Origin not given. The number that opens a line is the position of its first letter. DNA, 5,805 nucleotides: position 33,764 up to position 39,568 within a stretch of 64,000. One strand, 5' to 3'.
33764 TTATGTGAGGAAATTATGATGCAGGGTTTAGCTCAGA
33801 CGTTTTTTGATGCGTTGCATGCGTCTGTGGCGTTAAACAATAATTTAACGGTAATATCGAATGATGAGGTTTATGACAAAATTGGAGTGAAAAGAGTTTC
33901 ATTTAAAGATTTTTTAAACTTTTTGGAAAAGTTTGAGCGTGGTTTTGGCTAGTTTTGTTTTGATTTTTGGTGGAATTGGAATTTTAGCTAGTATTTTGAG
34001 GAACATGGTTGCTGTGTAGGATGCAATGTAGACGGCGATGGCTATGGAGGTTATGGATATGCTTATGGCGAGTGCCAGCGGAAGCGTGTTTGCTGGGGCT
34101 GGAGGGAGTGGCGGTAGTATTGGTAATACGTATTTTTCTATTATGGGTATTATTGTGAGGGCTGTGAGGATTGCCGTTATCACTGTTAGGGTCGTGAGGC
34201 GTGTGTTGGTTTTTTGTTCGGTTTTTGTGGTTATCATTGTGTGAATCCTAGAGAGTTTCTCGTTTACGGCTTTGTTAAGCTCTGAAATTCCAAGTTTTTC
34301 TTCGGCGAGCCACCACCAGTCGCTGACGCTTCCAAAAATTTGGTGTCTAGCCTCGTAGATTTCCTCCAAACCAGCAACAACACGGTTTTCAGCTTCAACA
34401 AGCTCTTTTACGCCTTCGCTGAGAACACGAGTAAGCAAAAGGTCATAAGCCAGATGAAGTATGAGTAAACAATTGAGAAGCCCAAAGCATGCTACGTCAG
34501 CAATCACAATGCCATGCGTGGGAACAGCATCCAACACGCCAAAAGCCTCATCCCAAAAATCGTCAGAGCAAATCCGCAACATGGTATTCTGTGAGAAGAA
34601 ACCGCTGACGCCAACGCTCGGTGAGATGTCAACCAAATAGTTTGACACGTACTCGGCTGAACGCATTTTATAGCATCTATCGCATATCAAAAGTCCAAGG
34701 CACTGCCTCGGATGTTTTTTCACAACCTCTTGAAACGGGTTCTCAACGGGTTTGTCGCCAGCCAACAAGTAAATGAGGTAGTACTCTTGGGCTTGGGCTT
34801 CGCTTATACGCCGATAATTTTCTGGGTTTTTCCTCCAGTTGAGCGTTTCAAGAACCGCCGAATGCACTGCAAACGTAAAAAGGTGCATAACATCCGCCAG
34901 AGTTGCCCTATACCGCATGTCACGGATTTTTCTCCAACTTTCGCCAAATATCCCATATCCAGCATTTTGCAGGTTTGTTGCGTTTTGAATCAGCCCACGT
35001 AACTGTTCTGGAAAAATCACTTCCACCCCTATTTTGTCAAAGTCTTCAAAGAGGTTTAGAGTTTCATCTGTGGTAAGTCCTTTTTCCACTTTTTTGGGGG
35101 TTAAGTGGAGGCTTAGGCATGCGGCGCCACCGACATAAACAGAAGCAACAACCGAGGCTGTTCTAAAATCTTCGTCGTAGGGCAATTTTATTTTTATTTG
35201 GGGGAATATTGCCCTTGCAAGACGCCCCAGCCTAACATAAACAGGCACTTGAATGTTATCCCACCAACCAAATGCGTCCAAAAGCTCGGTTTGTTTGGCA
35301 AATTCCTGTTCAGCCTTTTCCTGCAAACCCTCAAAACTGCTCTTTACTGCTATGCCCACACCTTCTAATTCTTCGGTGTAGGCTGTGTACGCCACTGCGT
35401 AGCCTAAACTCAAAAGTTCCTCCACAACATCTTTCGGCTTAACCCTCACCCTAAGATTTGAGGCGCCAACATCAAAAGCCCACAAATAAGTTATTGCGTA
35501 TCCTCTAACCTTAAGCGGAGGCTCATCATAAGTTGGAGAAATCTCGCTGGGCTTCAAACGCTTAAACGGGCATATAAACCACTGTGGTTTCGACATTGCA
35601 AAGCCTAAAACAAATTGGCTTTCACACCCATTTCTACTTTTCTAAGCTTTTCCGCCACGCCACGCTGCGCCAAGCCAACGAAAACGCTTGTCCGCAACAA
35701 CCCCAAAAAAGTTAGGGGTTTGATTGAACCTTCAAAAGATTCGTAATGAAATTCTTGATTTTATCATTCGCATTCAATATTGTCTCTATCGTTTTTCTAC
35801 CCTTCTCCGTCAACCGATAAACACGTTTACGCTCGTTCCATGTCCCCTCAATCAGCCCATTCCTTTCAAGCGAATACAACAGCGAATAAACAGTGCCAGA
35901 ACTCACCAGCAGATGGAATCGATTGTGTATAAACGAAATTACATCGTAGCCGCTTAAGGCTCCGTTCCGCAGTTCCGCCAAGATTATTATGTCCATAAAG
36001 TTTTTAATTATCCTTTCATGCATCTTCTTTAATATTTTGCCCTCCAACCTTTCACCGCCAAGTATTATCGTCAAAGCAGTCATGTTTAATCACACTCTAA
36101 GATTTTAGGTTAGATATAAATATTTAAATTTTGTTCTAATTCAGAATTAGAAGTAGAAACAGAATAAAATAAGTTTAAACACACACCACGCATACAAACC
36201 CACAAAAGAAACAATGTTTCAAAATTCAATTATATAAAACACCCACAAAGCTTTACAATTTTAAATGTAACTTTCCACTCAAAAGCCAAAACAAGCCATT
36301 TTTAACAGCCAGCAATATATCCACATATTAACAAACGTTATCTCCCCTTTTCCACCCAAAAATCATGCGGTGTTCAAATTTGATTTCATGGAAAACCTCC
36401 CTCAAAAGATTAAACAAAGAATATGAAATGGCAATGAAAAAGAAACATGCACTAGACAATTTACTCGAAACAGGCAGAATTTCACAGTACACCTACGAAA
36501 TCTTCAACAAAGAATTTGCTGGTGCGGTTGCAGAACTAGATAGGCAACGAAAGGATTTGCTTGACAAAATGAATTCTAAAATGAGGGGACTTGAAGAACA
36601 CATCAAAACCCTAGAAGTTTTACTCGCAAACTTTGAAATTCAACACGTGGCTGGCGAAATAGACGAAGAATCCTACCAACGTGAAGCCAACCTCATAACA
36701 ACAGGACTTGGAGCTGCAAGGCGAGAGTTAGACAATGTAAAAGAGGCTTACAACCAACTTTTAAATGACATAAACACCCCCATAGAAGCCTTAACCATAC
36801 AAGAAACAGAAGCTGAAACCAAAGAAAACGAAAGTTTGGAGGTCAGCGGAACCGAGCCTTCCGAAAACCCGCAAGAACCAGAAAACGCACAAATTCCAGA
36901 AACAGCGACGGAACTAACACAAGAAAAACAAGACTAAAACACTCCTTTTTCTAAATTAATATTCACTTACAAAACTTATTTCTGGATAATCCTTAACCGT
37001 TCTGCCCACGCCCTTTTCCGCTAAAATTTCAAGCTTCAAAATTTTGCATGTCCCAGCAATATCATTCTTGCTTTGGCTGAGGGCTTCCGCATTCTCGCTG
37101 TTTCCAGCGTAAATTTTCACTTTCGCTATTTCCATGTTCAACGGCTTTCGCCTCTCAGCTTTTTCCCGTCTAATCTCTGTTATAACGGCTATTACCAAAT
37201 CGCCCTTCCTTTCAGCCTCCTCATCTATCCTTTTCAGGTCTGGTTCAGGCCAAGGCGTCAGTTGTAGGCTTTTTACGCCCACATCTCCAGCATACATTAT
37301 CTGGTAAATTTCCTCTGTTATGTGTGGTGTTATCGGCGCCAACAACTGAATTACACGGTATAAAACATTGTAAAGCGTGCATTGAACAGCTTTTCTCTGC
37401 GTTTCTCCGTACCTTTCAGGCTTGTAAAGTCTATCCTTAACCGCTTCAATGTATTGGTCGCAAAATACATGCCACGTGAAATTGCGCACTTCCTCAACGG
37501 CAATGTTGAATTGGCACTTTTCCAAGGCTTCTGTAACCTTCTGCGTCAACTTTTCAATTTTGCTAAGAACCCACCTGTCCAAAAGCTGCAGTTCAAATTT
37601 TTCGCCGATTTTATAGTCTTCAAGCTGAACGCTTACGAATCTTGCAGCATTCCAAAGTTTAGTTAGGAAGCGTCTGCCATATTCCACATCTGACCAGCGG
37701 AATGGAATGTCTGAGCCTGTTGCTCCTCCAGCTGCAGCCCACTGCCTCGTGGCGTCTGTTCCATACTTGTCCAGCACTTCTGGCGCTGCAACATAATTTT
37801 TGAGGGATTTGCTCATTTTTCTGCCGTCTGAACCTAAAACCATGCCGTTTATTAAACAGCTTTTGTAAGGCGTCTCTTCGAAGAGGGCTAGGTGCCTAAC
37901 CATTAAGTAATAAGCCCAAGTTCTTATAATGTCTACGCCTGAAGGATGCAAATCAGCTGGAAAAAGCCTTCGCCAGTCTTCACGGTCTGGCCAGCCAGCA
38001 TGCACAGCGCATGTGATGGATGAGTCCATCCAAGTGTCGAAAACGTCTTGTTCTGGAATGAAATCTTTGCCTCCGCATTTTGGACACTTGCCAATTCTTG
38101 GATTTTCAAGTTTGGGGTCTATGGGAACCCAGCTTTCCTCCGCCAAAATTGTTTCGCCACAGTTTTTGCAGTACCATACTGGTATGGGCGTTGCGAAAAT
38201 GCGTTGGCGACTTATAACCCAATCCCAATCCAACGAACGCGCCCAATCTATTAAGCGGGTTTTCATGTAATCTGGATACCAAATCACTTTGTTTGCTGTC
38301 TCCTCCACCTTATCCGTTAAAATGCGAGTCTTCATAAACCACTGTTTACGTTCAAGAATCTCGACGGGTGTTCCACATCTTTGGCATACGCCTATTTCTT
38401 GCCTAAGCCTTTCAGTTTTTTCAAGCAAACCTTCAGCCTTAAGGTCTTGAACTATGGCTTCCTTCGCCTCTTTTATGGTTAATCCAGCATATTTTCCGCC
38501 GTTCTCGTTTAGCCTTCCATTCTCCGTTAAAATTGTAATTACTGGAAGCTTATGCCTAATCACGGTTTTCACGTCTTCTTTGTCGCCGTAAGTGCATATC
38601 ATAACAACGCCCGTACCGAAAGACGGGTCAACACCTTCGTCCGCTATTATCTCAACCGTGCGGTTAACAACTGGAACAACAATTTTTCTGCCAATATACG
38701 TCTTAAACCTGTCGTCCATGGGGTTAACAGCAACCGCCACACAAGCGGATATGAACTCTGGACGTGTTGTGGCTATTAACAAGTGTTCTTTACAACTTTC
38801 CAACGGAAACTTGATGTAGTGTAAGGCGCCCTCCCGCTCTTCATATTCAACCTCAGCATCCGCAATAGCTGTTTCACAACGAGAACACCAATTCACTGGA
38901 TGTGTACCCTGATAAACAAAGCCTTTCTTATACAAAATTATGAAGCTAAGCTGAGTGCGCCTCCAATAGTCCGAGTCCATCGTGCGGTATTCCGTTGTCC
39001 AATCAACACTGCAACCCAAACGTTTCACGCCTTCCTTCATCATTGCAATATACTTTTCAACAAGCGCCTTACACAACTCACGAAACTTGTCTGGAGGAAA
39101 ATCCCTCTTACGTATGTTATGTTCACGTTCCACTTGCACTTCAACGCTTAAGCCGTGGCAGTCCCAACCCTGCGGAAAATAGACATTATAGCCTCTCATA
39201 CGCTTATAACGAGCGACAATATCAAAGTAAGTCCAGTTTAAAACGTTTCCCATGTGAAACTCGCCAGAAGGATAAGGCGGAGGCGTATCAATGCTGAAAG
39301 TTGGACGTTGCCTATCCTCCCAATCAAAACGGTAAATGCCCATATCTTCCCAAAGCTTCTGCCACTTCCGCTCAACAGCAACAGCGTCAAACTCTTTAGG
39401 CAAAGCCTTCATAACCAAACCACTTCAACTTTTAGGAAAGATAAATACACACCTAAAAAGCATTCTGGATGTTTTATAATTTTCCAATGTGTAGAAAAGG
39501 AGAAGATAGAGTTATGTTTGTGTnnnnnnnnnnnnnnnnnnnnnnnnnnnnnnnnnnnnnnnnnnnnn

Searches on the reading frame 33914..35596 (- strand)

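Call 9: search_protein_families(library=pfam, proteins=[window:33914-35596:-], max_evalue=0.001)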
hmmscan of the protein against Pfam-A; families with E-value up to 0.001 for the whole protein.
window:33914-35596:- (560 aa): 0 families

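Call 28: search_protein_families(library=pfam, proteins=[window:33914-35596:-], max_evalue=1)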
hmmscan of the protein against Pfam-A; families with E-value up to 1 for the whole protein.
window:33914-35596:- (560 aa): 2 families
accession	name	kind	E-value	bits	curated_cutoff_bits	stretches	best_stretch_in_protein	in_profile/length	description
PF01544.23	CorA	-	0.0097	15.7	27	1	442-483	209-250/292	CorA-like Mg2+ transporter protein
PF01867.21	Cas_Cas1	-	0.033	13.8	22.3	1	49-83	179-213/283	CRISPR associated protein Cas1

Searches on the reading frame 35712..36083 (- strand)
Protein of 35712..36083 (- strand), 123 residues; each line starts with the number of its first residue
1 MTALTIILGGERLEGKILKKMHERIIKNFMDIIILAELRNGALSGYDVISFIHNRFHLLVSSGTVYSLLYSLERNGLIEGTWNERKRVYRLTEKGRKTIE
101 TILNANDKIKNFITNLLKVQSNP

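Call 28: search_protein_families(library=pfam, proteins=[window:35712-36083:-], max_evalue=1)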
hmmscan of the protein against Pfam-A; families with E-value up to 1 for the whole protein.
window:35712-36083:- (123 aa): 17 families
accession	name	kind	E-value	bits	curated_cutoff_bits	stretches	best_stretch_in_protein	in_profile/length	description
PF03551.20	PadR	-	6.2e-14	52.2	27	1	34-100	1-74/75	Transcriptional regulator PadR-like family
PF04458.17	DUF505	-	2.2e-05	23.5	28.7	1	10-107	334-411/622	Protein of unknown function (DUF505)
PF14947.12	HTH_45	-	0.0003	21.2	25.5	1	67-108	38-75/77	Winged helix-turn-helix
PF14277.12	DUF4364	-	0.0016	18.7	26.9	1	66-104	37-75/162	Domain of unknown function (DUF4364)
PF20290.3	MC4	-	0.0044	17.7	28.1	1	57-122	59-126/133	ABC-three component (ABC-3C) system Middle Component 4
PF01475.25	FUR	-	0.019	15.6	23.1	1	46-115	28-96/121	Ferric uptake regulator family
PF07381.18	EarA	-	0.023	15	22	1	62-101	49-89/90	EarA-like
PF13601.12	HTH_34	-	0.041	14.5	27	1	50-104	16-74/80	Winged helix DNA-binding domain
PF01978.25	TrmB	-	0.044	14.1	25.6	1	60-91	34-64/68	Sugar-specific transcriptional regulator TrmB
PF22194.2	F-93_WHD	-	0.045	14.3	28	1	40-95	9-62/62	F-93, winged-helix domain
PF01638.23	HxlR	-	0.067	13.5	20.8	1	60-112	31-86/91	HxlR-like helix-turn-helix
PF22665.2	DUF6293_C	-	0.072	14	27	1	68-100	67-99/101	DUF6293 C-terminal winged helix domain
PF11313.14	DUF3116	-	0.079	13.4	25.9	1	69-104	48-84/84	Protein of unknown function (DUF3116)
PF20008.5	DUF6429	-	0.095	12.8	31.6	1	66-104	29-66/71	Domain of unknown function (DUF6429)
PF25213.1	HVO_A0261_N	-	0.1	12.9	35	1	60-105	36-77/86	HVO_A0261 N-terminal domain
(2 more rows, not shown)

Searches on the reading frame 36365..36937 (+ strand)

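Call 9: search_protein_families(library=pfam, proteins=[window:36365-36937:+], max_evalue=0.001)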
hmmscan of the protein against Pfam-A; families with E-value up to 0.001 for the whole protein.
window:36365-36937:+ (190 aa): 2 families
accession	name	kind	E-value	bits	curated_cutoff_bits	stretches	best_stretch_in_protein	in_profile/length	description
PF18822.6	CdvA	-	1.6e-12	48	30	1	25-137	1-112/123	CdvA-like coiled-coil domain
PF24611.2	Spectrin_Anc-1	-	0.00064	20.4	33.2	0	43-89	12-58/115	Nuclear anchorage protein 1, spectrin-like repeat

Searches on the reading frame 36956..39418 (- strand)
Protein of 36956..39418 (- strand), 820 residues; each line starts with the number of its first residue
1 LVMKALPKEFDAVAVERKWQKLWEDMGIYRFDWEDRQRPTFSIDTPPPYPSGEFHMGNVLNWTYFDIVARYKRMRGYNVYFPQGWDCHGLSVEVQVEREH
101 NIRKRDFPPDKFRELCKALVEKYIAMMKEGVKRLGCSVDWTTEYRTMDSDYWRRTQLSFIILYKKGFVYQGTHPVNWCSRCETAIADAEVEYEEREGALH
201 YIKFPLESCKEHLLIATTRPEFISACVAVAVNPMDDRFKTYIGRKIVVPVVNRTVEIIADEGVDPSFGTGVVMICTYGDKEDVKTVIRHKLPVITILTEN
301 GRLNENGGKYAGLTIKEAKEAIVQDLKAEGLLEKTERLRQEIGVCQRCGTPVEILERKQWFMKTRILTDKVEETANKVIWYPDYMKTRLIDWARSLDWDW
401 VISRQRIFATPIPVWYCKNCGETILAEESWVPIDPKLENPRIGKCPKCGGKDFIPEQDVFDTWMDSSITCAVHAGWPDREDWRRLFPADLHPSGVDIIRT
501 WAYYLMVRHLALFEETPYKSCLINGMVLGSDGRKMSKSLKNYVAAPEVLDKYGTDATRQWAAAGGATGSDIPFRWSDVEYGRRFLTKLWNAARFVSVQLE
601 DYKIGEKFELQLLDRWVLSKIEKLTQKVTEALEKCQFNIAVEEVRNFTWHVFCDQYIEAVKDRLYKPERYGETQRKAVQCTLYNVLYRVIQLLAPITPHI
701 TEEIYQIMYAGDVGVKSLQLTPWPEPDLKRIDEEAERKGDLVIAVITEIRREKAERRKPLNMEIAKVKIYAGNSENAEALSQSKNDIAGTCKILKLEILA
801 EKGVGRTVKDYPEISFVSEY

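Call 9: search_protein_families(library=pfam, proteins=[window:36956-39418:-], max_evalue=0.001)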
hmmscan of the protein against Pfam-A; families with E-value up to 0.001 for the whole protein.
window:36956-39418:- (820 aa): 4 families
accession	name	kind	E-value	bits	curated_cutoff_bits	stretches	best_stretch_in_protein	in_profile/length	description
PF00133.28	tRNA-synt_1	-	3.8e-101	339.3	22.7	1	18-571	1-411/414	tRNA synthetases class I (I, L, M and V)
PF08264.19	Anticodon_1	-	3.1e-38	131.4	25.1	1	614-766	1-145/148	Anticodon-binding domain of tRNA ligase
PF09334.17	tRNA-synt_1g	-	3.4e-24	85.8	20.1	2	43-191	3-136/391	tRNA synthetases class I (M)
PF01406.26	tRNA-synt_1e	-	5e-09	36.4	27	1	489-559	209-278/301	tRNA synthetases class I (C) catalytic domain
